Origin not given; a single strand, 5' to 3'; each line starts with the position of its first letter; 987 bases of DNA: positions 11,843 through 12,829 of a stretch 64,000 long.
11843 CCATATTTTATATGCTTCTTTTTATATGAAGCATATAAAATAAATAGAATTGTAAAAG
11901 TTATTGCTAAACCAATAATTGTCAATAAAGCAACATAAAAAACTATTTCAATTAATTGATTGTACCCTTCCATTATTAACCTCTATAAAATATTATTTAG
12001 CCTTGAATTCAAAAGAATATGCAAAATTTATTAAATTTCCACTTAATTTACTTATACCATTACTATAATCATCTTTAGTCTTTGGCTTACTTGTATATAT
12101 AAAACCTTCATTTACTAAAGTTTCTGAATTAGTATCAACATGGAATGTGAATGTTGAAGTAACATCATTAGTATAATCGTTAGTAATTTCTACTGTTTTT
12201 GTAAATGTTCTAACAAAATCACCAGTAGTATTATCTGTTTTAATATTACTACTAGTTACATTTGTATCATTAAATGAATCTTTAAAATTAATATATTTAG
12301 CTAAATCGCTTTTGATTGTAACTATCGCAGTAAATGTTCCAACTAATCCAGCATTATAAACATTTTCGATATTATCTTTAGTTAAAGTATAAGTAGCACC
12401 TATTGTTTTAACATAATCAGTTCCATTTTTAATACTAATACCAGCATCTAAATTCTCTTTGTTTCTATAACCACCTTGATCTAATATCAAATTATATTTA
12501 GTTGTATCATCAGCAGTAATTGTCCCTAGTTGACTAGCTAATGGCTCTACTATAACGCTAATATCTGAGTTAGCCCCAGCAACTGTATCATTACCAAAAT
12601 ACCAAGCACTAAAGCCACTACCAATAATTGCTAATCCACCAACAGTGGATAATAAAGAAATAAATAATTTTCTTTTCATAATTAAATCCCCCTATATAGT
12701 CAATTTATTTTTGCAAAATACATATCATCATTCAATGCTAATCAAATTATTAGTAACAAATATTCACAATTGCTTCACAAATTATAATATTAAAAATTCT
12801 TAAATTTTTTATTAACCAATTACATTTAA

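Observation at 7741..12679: Four-gene operon with a SipW/ER-type signal peptidase among three secreted proteins carrying a matching leader: candidate undescribed TasA-like fibre system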

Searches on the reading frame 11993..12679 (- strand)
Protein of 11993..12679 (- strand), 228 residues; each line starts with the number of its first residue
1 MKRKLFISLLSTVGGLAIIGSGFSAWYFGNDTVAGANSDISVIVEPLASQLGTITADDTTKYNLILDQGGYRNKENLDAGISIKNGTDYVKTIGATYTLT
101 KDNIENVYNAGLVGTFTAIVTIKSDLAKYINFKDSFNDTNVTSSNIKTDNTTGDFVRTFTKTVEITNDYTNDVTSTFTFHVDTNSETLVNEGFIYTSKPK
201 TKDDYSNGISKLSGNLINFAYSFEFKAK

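Call 3: search_protein_families(library=pfam, proteins=[window:11993-12679:-], max_evalue=1)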
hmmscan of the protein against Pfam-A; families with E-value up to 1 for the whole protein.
window:11993-12679:- (228 aa): 0 families

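Call 4: search_protein_families(library=ncbifam, proteins=[window:11993-12679:-], max_evalue=1)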
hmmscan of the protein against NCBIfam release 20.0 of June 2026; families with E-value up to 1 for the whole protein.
window:11993-12679:- (228 aa): 3 families
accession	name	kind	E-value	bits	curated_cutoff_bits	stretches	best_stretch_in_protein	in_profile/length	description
TIGR02859.1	spore_sigH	equivalog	0.02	14.3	294.8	1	81-146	23-85/198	RNA polymerase sporulation sigma factor SigH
NF006145.0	PRK08295.1-2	equivalog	0.065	12.6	212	1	83-144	38-96/213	RNA polymerase sporulation sigma factor SigH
NF052239.1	antitox_spr1629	equivalog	0.085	11.9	335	1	45-86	287-328/377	spr1629 family repressor/antitoxin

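Call 7: find_homologous_proteins(query=window:11993-12679:-, max_evalue=0.001)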
Query window:11993-12679:- (228 aa): 50 proteins with E <= 0.001 among 388 candidates.
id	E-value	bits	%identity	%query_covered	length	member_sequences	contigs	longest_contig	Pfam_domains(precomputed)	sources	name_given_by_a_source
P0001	4.2e-137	473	99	100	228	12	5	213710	-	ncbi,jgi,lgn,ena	-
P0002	2.3e-37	147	40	98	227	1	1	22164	-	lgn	-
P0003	3.4e-35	140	41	100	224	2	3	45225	-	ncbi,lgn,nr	ncbi:MAG: hypothetical protein MR606_03615 [Mollicutes bacterium]|nr:hypothetical protein [Mollicute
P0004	2.5e-31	127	38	98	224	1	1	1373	-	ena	-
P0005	3.9e-31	126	40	98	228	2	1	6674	-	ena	-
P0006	1.6e-30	124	41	98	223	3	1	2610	-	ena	-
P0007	1.8e-30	124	40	98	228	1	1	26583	-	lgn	-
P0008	3.2e-30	123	37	99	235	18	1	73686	-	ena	-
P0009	3.5e-30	123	42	100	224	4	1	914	-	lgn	-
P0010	5.8e-30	123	39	99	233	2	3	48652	-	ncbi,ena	-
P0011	8.5e-29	119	39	100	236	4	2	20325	-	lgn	-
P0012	1.8e-28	118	41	100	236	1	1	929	-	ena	-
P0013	3.8e-28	117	39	98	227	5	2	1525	-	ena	-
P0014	1.2e-27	115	38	100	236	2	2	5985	-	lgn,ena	-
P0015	1.5e-27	115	38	100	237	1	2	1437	-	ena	-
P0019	1.8e-25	108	37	98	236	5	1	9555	-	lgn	-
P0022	1.7e-20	92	37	98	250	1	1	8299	-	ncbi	-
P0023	7.9e-20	90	37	99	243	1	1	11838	-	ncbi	-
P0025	2.1e-17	82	33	98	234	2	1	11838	-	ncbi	-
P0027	9.4e-15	73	35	98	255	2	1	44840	-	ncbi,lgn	-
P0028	3.7e-14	71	32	95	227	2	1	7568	-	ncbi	-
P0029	1.9e-13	69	32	98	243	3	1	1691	-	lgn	-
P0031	5.3e-12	64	30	99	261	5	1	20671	-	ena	-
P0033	5.8e-11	61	29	93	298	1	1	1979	-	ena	-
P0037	1.7e-10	59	29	93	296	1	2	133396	-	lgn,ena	-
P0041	1.3e-8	53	35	70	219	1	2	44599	-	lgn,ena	-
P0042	3.5e-8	51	42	45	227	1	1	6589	-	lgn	-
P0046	1.0e-6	47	32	68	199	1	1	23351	-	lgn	-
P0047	1.2e-5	43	32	68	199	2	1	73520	-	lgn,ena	-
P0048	3.1e-5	42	28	97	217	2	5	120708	-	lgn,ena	-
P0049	1.9e-4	39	26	92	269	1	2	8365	-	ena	-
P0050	2.6e-4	39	25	95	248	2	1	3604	-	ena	-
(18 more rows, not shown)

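Call 15: predict_structure(alignment_id=A1)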
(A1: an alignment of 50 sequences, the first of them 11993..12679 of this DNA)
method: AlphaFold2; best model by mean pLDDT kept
length: 228 residues; sequences in the alignment: 50
mean_pLDDT: 81.7   pTM: 0.74
mean pLDDT of the five models: 81.7, 81.5, 81.0, 80.6, 80.2
residues with pLDDT >= 90: 153; 70-90: 26; 50-70: 6; < 50: 43
segments of 3 or more residues with pLDDT < 50: 1-43
pLDDT, mean of each block of 10 residues (from residue 1): 39 34 36 33 56 92 92 94 97 96 94 94 94 93 93 95 94 96 97 94 86 91 92
secondary structure, 60 per line:
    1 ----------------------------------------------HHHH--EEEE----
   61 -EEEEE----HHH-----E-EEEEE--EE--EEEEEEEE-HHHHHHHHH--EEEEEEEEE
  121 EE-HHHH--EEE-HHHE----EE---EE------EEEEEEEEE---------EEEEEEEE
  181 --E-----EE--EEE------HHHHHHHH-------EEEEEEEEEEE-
elements in order: H47-50 E53-56 E62-66 E81-85 E92-99 H101-109 E112-122 H124-127 E130-132 E155-163 E173-180 E193-195 H202-209 E217-227

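Call 17: find_encoding_contigs(protein=P0003, flank=8000, max_places=2)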
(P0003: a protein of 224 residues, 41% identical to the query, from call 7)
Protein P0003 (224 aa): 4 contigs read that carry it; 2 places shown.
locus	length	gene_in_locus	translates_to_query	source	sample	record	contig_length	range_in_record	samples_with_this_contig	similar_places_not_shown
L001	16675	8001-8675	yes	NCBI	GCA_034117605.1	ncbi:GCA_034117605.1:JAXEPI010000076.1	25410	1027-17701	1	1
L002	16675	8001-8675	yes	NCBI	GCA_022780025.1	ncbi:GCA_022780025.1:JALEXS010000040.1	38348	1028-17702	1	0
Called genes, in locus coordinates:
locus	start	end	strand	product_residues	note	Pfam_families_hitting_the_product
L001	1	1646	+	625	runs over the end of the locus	PF01257:2Fe-2S_thioredx, PF01512:Complex1_51K, PF10531:SLBB (weak), PF10589:NADH_4Fe-4S, PF00037:Fer4 (weak), PF12838:Fer4_7 (weak), PF13237:Fer4_10, PF00037:Fer4, +3 more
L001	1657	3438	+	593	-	PF13510:Fer2_4, PF12837:Fer4_6 (faint), PF10588:NADH-G_4Fe-4S_3, PF13237:Fer4_10 (faint), PF12838:Fer4_7, PF22117:Fer4_Nqo3 (weak), PF02906:Fe_hyd_lg_C, PF02256:Fe_hyd_SSU, +2 more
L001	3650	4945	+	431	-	PF13173:AAA_14, PF13635:DUF4143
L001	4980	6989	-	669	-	PF02518:HATPase_c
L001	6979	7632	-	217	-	PF00072:Response_reg, PF00486:Trans_reg_C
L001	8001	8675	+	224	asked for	-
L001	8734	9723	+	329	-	-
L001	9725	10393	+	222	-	-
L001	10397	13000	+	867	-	-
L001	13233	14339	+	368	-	PF12974:Phosphonate-bd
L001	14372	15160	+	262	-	PF00005:ABC_tran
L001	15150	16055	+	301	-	PF00528:BPD_transp_1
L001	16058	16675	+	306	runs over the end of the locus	PF00528:BPD_transp_1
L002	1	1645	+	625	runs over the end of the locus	PF01257:2Fe-2S_thioredx, PF01512:Complex1_51K, PF10531:SLBB (weak), PF10589:NADH_4Fe-4S, PF00037:Fer4 (weak), PF12838:Fer4_7 (weak), PF13237:Fer4_10, PF00037:Fer4, +3 more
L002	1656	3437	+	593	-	PF13510:Fer2_4, PF12837:Fer4_6 (faint), PF10588:NADH-G_4Fe-4S_3, PF13237:Fer4_10 (faint), PF12838:Fer4_7, PF22117:Fer4_Nqo3 (weak), PF02906:Fe_hyd_lg_C, PF02256:Fe_hyd_SSU, +2 more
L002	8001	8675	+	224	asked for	-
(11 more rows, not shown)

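Call 18: fold_search(model_id=the predicted structure, library=pdb)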
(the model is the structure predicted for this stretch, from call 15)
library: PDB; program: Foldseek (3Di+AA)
matches with E <= 10: 1078; with E <= 0.001: 0
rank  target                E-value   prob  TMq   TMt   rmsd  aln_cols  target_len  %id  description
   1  2x12_A                6.6e-03  0.60  0.21  0.23  14.8       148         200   14  pH-induced modulation of Streptococcus parasanguinis adhesion by Fap1 fimbriae (released 2010-07-07)
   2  4b96                  2.4e-02  0.47  0.23  0.31   9.8       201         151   12  Family 3b carbohydrate-binding module from the biomass sensoring system of Clostridium clariflavum (released 2013-09-18)
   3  9c1g_D                7.5e-02  0.18  0.21  0.14  17.8       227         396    8  Rhesus rotavirus (consensus structure at 2.36 Angstrom resolution) (released 2025-04-30)
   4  6yro_A                1.1e-01  0.21  0.21  0.23  20.0       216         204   14  Streptococcus suis SadP mutant - N285D (released 2020-08-19)
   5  8bp8_d                1.3e-01  0.15  0.22  0.14  17.9       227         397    8  SPA of Trypsin untreated Rotavirus TLP spike (released 2023-04-05)
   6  5jp2_B                1.4e-01  0.21  0.22  0.20   7.9       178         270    9  Fcho1 Mu homology domain (Danio Rerio) with bound Eps15 peptide (released 2016-06-08)
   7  5bob_B                1.4e-01  0.20  0.21  0.24  20.4       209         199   12  Crystal Structure of the Meningitis Pathogen Streptococcus suis adhesion Fhb (released 2015-11-18)
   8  5jp2_A                1.6e-01  0.06  0.11  0.09  21.3       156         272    8  Fcho1 Mu homology domain (Danio Rerio) with bound Eps15 peptide (released 2016-06-08)
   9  2h3n_B                2.1e-01  0.11  0.12  0.22  17.0       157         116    7  Crystal structure of a surrogate light chain (LAMBDA5 and VpreB) homodimer (released 2007-05-08)
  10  5boa_B                6.0e-01  0.10  0.20  0.23  19.1       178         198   12  Crystal Structure of the Meningitis Pathogen Streptococcus suis adhesion Fhb bound to the disaccharide receptor Gb2 (released 2016-05-04)
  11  8tq6_G                7.6e-01  0.06  0.13  0.13  16.8       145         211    9  Crystal structure of Fab.B1.23.2 in complex with MHC-I (HLA-B*44:05) (released 2025-02-05)
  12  4gw4_B                7.6e-01  0.06  0.12  0.14  16.5       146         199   10  Crystal structure of 3BNC60 Fab with P61A mutation (released 2013-04-17)
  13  5c0n_D                7.6e-01  0.06  0.12  0.12  15.8       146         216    8  Development of a monoclonal antibody targeting secreted aP2 to treat diabetes and fatty liver disease (released 2015-06-24)
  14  3qg6_A                8.0e-01  0.08  0.17  0.18  17.2       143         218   11  Structural Basis for Ligand Recognition and Discrimination of a Quorum Quenching Antibody (released 2011-03-23)
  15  3ngb_F                8.0e-01  0.07  0.16  0.17  20.1       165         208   10  Crystal structure of broadly and potently neutralizing antibody VRC01 in complex with HIV-1 gp120 (released 2010-07-07)
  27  5aws_B                1.1e+00  0.12  0.19  0.17   6.8       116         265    9  Crystal structure of the SGIP1 mu homology domain in the P1 space group (released 2016-07-06)
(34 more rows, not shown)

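Call 19: find_encoding_contigs(protein=P0037, flank=8000, max_places=1)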
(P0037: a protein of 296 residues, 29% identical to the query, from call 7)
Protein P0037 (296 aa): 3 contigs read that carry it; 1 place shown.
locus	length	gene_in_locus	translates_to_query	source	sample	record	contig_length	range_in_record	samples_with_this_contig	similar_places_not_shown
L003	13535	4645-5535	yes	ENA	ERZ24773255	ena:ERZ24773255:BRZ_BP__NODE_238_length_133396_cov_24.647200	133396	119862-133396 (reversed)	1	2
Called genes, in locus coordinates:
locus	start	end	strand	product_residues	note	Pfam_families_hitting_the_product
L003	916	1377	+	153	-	PF09851:SHOCT (weak)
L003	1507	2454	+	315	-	-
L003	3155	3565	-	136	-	PF00293:NUDIX, PF14815:NUDIX_4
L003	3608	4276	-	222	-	PF18907:DUF5662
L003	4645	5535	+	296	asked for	-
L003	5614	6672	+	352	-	-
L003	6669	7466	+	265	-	-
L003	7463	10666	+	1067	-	-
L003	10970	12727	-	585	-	-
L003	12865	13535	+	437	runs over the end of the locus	PF00535:Glycos_transf_2, PF13641:Glyco_tranf_2_3, PF13632:Glyco_trans_2_3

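Call 20: find_encoding_contigs(protein=P0048, flank=8000, max_places=1)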
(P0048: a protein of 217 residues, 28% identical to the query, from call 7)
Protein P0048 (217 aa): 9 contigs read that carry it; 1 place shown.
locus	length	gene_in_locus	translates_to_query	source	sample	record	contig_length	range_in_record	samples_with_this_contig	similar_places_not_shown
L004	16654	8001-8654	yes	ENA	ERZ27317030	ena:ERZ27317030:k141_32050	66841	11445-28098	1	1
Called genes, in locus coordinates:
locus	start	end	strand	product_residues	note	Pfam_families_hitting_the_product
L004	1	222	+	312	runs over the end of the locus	PF00535:Glycos_transf_2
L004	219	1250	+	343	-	PF13439:Glyco_transf_4, PF13579:Glyco_trans_4_4 (weak), PF00534:Glycos_transf_1, PF13692:Glyco_trans_1_4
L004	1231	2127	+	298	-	PF00561:Abhydrolase_1, PF12146:Hydrolase_4, PF12697:Abhydrolase_6 (weak)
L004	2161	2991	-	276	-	PF08282:Hydrolase_3, PF12710:HAD (faint), PF05116:S6PP (weak)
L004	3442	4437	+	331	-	PF00035:dsrm (weak)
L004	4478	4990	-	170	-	-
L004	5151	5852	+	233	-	PF02463:SMC_N (faint), PF20720:nSTAND3 (faint), PF00005:ABC_tran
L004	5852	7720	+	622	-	PF02687:FtsX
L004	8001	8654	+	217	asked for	-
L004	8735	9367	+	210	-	-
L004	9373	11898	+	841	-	-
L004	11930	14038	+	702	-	-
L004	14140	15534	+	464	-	PF01554:MatE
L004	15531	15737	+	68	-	-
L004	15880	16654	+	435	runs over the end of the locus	PF03706:LPG_synthase_TM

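Call 25: find_related_loci(query=A1, collection=genome_contigs, flank=8000)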
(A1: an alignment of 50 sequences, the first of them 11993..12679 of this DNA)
Query A1 (228 aa) in genome_contigs; peptide patterns used: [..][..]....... (x = any residue, [..] = any of these).
51 stretches matched a pattern; 37 encode a relative of the query (tblastn E <= 1e-3); 36 distinct loci.
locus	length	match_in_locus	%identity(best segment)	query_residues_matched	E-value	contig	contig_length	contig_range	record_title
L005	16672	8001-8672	41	1-228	1e-42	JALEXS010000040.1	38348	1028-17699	MAG: Mollicutes bacterium isolate SUG431 k141_9878197, whole genome shotgun sequence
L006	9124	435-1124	39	1-226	5e-36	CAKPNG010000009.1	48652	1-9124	MAG: uncultured Bacilli bacterium isolate REFINED_METABAT215_TOP10_CONTIGS_1500_ASSEMBLY_K77_MERGED__Hadza_MoBio_hadza-I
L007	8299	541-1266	37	1-223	1e-30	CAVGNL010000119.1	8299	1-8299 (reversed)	Prevotella sp. CAG:755 isolate H07668-L1_cleanbin_000056 genome assembly, contig: Spades_H07668-L1_contig_4374, whole ge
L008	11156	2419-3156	35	1-223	2e-30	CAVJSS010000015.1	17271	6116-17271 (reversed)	uncultured Eubacteriales bacterium isolate H07682-L1_cleanbin_000032 genome assembly, contig: Spades_H07682-L1_contig_25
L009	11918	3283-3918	36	18-228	3e-30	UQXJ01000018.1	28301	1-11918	uncultured Mollicutes bacterium isolate UMGS732 genome assembly, contig: NODE_339_length_28301_cov_31.093712, whole geno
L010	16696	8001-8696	35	1-224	3e-30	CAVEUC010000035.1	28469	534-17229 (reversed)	Lachnospiraceae bacterium GAM79 isolate H07667-L1_cleanbin_000062 genome assembly, contig: Spades_H07667-L1_contig_1370,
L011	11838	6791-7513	37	1-225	4e-27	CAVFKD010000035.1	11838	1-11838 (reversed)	bacterium isolate H07633-L1_cleanbin_000015 genome assembly, contig: Spades_H07633-L1_contig_3016, whole genome shotgun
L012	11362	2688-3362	36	1-224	9e-25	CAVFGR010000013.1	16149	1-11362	bacterium isolate H07626-L1_cleanbin_000021 genome assembly, contig: Spades_H07626-L1_contig_1964, whole genome shotgun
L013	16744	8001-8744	35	1-223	2e-23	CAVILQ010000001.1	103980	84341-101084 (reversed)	bacterium isolate H07676-L1_cleanbin_000043 genome assembly, contig: Spades_H07676-L1_contig_82, whole genome shotgun se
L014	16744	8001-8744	36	1-223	5e-20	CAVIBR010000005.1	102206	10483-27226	Bacteroides uniformis isolate H07682-L1_cleanbin_000028 genome assembly, contig: Spades_H07682-L1_contig_78, whole genom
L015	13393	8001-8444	34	1-133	4e-20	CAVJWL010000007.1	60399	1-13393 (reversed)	uncultured Prevotellaceae bacterium isolate H07654-L1_cleanbin_000026 genome assembly, contig: Spades_H07654-L1_contig_2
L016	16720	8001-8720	33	10-224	2e-18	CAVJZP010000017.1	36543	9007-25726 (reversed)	Oscillospiraceae bacterium isolate H07658-L1_cleanbin_000010 genome assembly, contig: Spades_H07658-L1_contig_234, whole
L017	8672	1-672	33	15-224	2e-18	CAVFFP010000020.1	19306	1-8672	bacterium isolate G02614-L1_cleanbin_000026 genome assembly, contig: Spades_G02614-L1_contig_1303, whole genome shotgun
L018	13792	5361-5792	40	1-132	6e-20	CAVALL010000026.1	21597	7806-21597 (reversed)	Alistipes onderdonkii isolate H07666-L1_cleanbin_000024 genome assembly, contig: Spades_H07666-L1_contig_1558, whole gen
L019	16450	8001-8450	33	1-133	2e-15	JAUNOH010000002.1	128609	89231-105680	MAG: Bacillota bacterium isolate S34M_St_12 NODE_30_length_128609_cov_35.729849, whole genome shotgun sequence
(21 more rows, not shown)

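Call 28: search_solved_structures(query=A1, max_evalue=10, show_alignments=1)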
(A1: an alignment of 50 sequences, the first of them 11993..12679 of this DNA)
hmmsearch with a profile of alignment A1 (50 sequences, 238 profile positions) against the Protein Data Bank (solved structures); distinct sequences matched with E-value up to 10: 1.
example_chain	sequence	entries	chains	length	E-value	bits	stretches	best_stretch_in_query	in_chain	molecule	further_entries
2n9w_A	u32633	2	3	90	0.5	13.5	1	93-147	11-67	RTX toxin | Autotransporter adhesin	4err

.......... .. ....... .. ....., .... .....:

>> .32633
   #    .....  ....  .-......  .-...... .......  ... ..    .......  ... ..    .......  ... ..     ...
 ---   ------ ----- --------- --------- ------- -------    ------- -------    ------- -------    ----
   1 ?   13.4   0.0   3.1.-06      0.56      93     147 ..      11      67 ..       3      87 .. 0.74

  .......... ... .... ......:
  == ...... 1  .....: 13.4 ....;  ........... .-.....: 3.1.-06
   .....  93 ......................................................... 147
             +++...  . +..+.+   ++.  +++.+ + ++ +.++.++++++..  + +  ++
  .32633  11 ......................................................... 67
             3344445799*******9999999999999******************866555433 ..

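Call 38: search_protein_families(library=pfam, alignment_id=A1, max_evalue=10)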
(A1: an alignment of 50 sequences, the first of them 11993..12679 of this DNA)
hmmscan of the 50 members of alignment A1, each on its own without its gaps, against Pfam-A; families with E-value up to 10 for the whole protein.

A. member 1, window:11993-12679:- (228 aa): 0 families

B. families by the number of members that match (of 50 scanned): 26 families (the first 25 are shown)
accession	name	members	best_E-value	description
PF01620.22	Pollen_allerg_2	4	0.0019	Ribonuclease (pollen allergen)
PF12389.13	Peptidase_M73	4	0.026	Camelysin metallo-endopeptidase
PF12019.13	GspH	3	0.76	Type II transport protein GspH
PF11631.14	DUF3255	2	0.014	Protein of unknown function (DUF3255)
PF10850.13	DUF2653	2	0.066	Protein of unknown function (DUF2653)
PF18793.7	nos_propeller_2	2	0.12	Nitrous oxide reductase propeller repeat 2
PF24388.1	Permuted_GreAB-C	1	0.0054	Permuted GreAB-C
PF02246.21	B1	1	0.012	Protein L b1 domain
PF10828.13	DUF2570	1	0.021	Protein of unknown function (DUF2570)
PF17209.9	Hfq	1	0.025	Hfq protein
PF24547.1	DUF7601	1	0.032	Domain of unknown function (DUF7601)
PF05002.20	SGS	1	0.038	SGS domain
PF22864.1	ArgL-like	1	0.042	ArgL-like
PF21312.3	ORC1_wHTH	1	0.055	Origin recognition complex subunit 1 C-terminal winged HTH domain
PF03527.20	RHS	1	0.089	RHS protein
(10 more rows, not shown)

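Call 39: search_protein_families(library=ncbifam, alignment_id=A1, max_evalue=10)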
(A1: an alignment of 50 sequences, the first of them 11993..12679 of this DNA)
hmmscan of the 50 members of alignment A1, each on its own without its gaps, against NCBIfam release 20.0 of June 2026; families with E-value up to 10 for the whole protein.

A. member 1, window:11993-12679:- (228 aa): 3 families
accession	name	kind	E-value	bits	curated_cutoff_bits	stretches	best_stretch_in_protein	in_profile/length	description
TIGR02859.1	spore_sigH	equivalog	0.02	14.3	294.8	1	81-146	23-85/198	RNA polymerase sporulation sigma factor SigH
NF006145.0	PRK08295.1-2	equivalog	0.065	12.6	212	1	83-144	38-96/213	RNA polymerase sporulation sigma factor SigH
NF052239.1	antitox_spr1629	equivalog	0.085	11.9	335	1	45-86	287-328/377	spr1629 family repressor/antitoxin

B. families by the number of members that match (of 50 scanned): 25 families
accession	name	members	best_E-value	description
TIGR02973.1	nitrate_rd_NapE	13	0.0077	periplasmic nitrate reductase, NapE protein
NF040680.1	chromo_anti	3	0.12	enediyne antibiotic chromoprotein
NF033800.1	quorum_NprX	2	0.23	quorum-signaling peptide NprX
NF047984.1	porin_WD0745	1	0.00086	WD0745 family porin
NF047468.1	PerABupregLA1694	1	0.0017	LA_1694 family PerA/PerB upregulated protein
NF005512.0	PRK07121.1-5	1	0.011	FAD-binding protein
NF004013.0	PRK05477.1-3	1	0.014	Asp-tRNA(Asn)/Glu-tRNA(Gln) amidotransferase subunit GatB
TIGR02859.1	spore_sigH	1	0.02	RNA polymerase sporulation sigma factor SigH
TIGR02383.1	Hfq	1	0.021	RNA chaperone Hfq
NF008916.0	PRK12278.1-4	1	0.031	50S ribosomal protein L21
TIGR01888.1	cas_cmr3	1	0.037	type III-B CRISPR module-associated protein Cmr3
NF006707.0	PRK09250.1-4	1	0.039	class I fructose-bisphosphate aldolase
TIGR03515.1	GldC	1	0.04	gliding motility protein GldC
NF008273.0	PRK11050.1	1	0.044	manganese-binding transcriptional regulator MntR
NF058671.1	sortase_SrtD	1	0.047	class D sortase, LPxTATN-specific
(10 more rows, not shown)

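Call 45: find_encoding_contigs(protein=window:11993-12679:-, flank=1000, max_places=6)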
Protein window:11993-12679:- (228 aa): 6 contigs read that carry it; 2 places shown.
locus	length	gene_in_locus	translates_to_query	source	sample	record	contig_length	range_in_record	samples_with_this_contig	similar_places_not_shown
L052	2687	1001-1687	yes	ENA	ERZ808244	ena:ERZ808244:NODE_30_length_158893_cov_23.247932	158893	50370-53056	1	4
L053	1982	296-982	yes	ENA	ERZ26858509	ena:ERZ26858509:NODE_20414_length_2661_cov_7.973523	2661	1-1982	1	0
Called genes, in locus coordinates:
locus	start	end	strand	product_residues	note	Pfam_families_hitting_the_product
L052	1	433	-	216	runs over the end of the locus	PF00072:Response_reg, PF00486:Trans_reg_C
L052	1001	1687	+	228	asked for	-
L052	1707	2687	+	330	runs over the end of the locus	-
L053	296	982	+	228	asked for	-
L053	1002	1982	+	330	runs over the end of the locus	-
